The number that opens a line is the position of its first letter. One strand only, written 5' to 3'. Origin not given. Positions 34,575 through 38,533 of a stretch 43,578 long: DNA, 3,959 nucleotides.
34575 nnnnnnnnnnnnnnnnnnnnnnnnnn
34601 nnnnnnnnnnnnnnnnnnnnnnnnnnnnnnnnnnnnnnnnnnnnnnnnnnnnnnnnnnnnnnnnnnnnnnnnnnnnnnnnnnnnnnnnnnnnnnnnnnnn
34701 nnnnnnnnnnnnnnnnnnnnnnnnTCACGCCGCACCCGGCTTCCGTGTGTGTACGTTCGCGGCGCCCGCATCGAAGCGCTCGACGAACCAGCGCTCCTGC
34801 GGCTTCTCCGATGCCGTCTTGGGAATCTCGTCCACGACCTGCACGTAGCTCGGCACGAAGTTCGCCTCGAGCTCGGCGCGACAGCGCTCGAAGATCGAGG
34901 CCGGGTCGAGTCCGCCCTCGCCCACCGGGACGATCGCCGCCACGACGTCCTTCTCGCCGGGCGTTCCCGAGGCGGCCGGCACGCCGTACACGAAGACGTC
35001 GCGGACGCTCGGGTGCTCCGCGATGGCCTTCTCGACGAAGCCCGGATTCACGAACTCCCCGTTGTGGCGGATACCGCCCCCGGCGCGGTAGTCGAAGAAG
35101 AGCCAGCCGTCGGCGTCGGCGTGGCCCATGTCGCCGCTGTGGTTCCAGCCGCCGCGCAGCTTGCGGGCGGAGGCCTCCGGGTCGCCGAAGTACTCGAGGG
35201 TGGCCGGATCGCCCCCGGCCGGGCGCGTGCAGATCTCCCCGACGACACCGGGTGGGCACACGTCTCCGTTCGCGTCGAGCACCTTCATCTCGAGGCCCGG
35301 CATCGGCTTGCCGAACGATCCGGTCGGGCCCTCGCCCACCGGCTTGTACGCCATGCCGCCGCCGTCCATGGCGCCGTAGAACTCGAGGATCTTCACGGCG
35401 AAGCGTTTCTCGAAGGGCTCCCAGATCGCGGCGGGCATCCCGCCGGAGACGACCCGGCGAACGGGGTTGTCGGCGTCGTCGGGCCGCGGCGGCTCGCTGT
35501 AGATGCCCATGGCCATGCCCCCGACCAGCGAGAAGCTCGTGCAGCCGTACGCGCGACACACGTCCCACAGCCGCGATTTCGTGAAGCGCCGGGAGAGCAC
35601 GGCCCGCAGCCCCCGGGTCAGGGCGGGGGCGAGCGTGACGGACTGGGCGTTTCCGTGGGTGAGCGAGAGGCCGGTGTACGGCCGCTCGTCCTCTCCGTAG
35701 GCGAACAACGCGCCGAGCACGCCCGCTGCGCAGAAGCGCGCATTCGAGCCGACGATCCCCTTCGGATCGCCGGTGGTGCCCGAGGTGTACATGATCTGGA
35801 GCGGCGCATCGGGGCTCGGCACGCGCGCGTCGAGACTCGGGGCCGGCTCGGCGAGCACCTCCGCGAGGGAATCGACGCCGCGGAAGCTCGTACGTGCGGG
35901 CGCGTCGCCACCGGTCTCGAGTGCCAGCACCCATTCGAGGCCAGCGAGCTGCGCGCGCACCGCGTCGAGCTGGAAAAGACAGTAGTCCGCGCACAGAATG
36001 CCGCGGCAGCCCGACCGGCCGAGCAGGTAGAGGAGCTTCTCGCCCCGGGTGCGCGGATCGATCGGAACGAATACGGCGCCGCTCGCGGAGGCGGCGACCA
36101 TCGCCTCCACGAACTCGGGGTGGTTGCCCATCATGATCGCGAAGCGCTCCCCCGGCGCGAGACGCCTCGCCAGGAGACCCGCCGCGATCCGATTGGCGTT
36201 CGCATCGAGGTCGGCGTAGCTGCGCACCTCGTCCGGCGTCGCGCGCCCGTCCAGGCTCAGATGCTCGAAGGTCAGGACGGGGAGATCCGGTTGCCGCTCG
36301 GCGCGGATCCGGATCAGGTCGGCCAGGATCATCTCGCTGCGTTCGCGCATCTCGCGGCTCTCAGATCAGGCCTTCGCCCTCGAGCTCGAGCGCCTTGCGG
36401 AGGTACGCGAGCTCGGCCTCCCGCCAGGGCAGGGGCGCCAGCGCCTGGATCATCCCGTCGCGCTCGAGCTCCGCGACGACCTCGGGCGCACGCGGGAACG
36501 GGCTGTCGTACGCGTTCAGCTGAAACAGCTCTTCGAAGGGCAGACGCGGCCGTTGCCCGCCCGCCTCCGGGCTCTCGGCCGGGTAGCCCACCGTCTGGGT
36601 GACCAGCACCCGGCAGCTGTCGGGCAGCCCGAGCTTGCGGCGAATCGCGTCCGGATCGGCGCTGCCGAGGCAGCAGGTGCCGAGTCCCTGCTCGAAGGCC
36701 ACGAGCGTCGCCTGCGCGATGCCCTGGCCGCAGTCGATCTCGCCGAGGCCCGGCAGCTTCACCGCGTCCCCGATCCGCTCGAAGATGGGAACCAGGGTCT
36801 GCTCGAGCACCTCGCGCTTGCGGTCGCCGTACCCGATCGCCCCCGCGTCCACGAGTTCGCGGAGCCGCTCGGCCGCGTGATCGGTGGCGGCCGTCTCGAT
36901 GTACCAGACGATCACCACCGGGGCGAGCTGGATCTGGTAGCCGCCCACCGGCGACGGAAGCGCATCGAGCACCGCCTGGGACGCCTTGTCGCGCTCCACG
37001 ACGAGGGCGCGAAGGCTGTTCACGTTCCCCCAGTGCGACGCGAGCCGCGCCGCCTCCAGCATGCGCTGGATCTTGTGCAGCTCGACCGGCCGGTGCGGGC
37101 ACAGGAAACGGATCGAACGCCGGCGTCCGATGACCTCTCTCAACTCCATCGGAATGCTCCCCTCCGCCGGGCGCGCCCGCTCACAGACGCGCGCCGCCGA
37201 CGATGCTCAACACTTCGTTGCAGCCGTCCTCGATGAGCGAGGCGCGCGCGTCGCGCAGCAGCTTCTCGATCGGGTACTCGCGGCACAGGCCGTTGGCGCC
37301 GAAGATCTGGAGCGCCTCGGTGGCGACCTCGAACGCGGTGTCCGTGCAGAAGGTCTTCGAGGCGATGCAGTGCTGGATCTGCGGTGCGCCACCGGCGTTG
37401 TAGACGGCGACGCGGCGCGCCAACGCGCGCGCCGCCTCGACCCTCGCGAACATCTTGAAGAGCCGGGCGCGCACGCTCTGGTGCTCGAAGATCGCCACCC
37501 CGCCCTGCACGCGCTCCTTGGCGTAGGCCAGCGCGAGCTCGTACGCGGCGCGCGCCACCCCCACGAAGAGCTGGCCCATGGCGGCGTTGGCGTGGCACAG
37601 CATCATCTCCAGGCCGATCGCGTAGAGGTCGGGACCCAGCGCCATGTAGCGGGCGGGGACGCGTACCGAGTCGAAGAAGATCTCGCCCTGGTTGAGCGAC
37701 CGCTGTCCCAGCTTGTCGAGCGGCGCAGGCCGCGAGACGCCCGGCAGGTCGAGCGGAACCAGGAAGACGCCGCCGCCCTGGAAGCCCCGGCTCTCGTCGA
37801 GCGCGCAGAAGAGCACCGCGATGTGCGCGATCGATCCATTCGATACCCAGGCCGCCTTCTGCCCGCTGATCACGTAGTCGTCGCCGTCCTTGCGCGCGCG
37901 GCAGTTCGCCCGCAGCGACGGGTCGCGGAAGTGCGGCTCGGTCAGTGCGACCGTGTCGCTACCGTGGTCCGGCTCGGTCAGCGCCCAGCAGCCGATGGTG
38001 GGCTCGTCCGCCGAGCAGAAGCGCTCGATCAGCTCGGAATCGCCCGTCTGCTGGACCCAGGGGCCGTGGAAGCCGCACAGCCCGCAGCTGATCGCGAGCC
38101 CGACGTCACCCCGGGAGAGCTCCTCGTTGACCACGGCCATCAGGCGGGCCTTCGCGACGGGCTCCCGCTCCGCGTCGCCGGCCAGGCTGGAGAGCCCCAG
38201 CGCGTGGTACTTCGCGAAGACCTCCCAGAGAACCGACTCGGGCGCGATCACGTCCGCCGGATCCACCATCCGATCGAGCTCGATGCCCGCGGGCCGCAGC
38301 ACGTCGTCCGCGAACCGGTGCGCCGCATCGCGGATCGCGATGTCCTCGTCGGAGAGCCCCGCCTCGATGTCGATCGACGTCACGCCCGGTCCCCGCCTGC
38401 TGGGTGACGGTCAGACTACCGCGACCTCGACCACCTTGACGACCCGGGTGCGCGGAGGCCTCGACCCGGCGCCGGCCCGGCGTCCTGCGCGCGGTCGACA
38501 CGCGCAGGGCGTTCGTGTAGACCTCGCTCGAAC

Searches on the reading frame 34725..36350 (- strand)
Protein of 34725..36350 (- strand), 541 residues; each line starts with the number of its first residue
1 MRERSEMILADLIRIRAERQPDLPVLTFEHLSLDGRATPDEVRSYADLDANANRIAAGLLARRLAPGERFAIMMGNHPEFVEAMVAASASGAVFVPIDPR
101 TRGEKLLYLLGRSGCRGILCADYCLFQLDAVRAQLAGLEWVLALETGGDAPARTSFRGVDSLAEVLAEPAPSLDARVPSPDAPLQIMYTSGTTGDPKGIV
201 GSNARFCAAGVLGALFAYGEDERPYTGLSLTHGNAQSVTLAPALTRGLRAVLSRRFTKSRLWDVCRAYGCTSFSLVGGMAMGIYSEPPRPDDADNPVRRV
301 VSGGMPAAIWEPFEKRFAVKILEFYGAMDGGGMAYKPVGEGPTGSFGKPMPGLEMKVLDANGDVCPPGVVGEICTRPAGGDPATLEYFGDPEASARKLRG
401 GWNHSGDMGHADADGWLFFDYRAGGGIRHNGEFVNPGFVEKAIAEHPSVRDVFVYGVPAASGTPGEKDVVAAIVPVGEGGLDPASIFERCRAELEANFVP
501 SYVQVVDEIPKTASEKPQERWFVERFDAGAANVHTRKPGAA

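Call 9: search_protein_families(library=pfam, proteins=[window:34725-36350:-], max_evalue=0.0001)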
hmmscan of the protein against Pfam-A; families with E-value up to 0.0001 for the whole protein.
window:34725-36350:- (541 aa): 2 families
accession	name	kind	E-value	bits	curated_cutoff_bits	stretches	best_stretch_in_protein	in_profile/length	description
PF00501.34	AMP-binding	-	3.4e-62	210.9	29.9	1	16-376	4-375/384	AMP-binding enzyme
PF13193.12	AMP-binding_C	-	4.3e-12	47.2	24.5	1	439-516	2-76/76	AMP-binding enzyme C-terminal domain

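Call 46: search_protein_families(library=ncbifam, proteins=[window:34725-36350:-], max_evalue=1e-10)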
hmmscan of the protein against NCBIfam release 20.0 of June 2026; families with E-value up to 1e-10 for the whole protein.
window:34725-36350:- (541 aa): 78 families (the best 25 are shown)
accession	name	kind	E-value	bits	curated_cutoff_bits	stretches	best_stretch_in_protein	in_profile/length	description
NF004808.0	PRK06155.1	equivalog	5.3e-86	289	722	1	5-519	19-515/542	ATP-dependent acyl-CoA ligase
NF004837.0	PRK06187.1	subfamily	9.8e-75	251.8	476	1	4-530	5-526/531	long-chain-fatty-acid--CoA ligase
NF006134.1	PRK08279.1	equivalog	4.2e-57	194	625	1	4-518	41-559/605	long-chain-acyl-CoA synthetase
NF006182.0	PRK08316.1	subfamily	1.5e-56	192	663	1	5-526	9-517/523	fatty acyl-CoA synthetase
NF005897.1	PRK07867.1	exception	2.6e-56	191.4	850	1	38-516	20-475/496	long-chain-fatty-acid--CoA ligase FadD17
NF005947.1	PRK08008.1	equivalog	2.6e-54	184.7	651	1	43-518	38-513/518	crotonobetaine/carnitine-CoA ligase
NF004511.1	PRK05852.1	equivalog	2.2e-49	168.5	650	1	10-514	2-492/505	FadD7 family fatty acid--CoA ligase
NF052587.1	SterCoASynCasI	equivalog_domain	8.1e-49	166.5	900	1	60-520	43-502/550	steroid-22-oyl-CoA synthetase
NF009927.1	PRK13388.1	exception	6.1e-46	157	800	1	49-524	32-500/523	fatty-acid--CoA ligase FadD1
NF005863.0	PRK07798.1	subfamily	8.2e-45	153.4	543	1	9-525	6-530/540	acyl-CoA synthetase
NF009233.0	PRK12583.1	subfamily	8.6e-45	153.2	832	1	43-519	46-543/558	fatty acid CoA ligase family protein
TIGR03098.1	ligase_PEP_1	hypoth_equivalog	2.6e-44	151.6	592.35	1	9-516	2-508/517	acyl-CoA ligase (AMP-forming), exosortase A system-associated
NF004822.0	PRK06178.1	equivalog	1e-42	146.5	782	2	347-518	394-559/571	acyl-CoA synthetase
NF005676.0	PRK07470.1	equivalog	3e-41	141.6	774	1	6-519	19-522/544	acyl-CoA synthetase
NF009071.0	PRK12406.1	subfamily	2.1e-40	138.6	701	1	41-526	11-502/510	acyl-CoA synthetase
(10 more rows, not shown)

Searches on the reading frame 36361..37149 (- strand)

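Call 9: search_protein_families(library=pfam, proteins=[window:36361-37149:-], max_evalue=0.0001)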
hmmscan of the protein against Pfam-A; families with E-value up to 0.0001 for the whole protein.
window:36361-37149:- (262 aa): 1 family
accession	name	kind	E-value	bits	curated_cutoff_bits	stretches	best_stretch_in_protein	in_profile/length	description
PF00881.29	Nitroreductase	-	6.9e-16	59.3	23.5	1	8-189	2-167/167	Nitroreductase family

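Call 46: search_protein_families(library=ncbifam, proteins=[window:36361-37149:-], max_evalue=1e-10)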
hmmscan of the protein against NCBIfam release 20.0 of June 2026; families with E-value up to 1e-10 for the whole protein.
window:36361-37149:- (262 aa): 0 families

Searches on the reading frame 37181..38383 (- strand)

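Call 9: search_protein_families(library=pfam, proteins=[window:37181-38383:-], max_evalue=0.0001)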
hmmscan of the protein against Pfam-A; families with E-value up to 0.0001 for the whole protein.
window:37181-38383:- (400 aa): 3 families
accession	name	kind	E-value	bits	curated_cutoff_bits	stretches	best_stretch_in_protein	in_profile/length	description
PF00441.29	Acyl-CoA_dh_1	-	1.1e-29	103.9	22.4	1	272-394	21-143/150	Acyl-CoA dehydrogenase, C-terminal domain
PF02770.24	Acyl-CoA_dh_M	-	1.9e-18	66.8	33.3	1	132-240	1-97/97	Acyl-CoA dehydrogenase, middle domain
PF08028.16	Acyl-CoA_dh_2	-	7.3e-14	52.6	22.7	1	270-381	4-125/134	Acyl-CoA dehydrogenase, C-terminal domain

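Call 46: search_protein_families(library=ncbifam, proteins=[window:37181-38383:-], max_evalue=1e-10)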
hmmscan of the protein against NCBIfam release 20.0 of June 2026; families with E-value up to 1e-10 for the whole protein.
window:37181-38383:- (400 aa): 14 families
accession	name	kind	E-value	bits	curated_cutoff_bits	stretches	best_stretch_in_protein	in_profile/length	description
NF042972.1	AcrlCoAredClosAcrC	equivalog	6.3e-45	153.5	640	1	8-395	3-371/378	acryloyl-CoA reductase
NF042439.1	SulpropCoADesulf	equivalog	4.7e-37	127.6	600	1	144-393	109-363/379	3-sulfinopropanoyl-CoA desulfinase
NF043006.1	CyhCrbnylCoADH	equivalog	3.5e-36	125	650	1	114-395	101-370/380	cyclohexane-1-carbonyl-CoA dehydrogenase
NF045552.1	GlutCoADH_Des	equivalog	6.6e-36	124.3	470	1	84-391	72-370/387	glutaryl-CoA dehydrogenase Acd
TIGR03207.1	cyc_hxne_CoA_dh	equivalog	3.2e-35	121.6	575.35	1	10-395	1-366/372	cyclohexanecarboxyl-CoA dehydrogenase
NF053553.1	prodigi_MBC_PigA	equivalog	7.8e-32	110.8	500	1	9-391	4-370/381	prodigiosin MBC biosynthesis dehydrogenase PigA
NF045652.1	ProlPCPDhRedW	equivalog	1.9e-31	109.2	650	1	121-391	110-364/376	L-prolyl-[peptidyl-carrier protein] dehydrogenase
NF008997.0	PRK12341.1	equivalog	1.9e-26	93.1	537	1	134-397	123-373/382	acyl-CoA dehydrogenase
NF058590.1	AcCoDHFadEBacil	equivalog_domain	8e-25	87.4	600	1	129-326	135-317/586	acyl-CoA dehydrogenase FadE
NF052270.1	Staph_DH_FadE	equivalog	2.3e-21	76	600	1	84-397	90-390/400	acyl-CoA dehydrogenase FadE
NF002885.1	PRK03354.1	equivalog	1.2e-19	70.6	540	1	130-393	118-366/378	crotonobetainyl-CoA dehydrogenase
TIGR03203.1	pimD_small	equivalog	2.5e-14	53.2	652.7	1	160-385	137-359/378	pimeloyl-CoA dehydrogenase small subunit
NF037942.1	ac_ACP_DH_MbtN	equivalog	2.7e-14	52.7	700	1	163-393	131-358/376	mycobactin biosynthesis acyl-ACP dehydrogenase MbtN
NF049984.1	Rv1679_FadE16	equivalog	2.3e-12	46.9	600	1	144-384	108-349/371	Rv1679 family acyl-CoA dehydrogenase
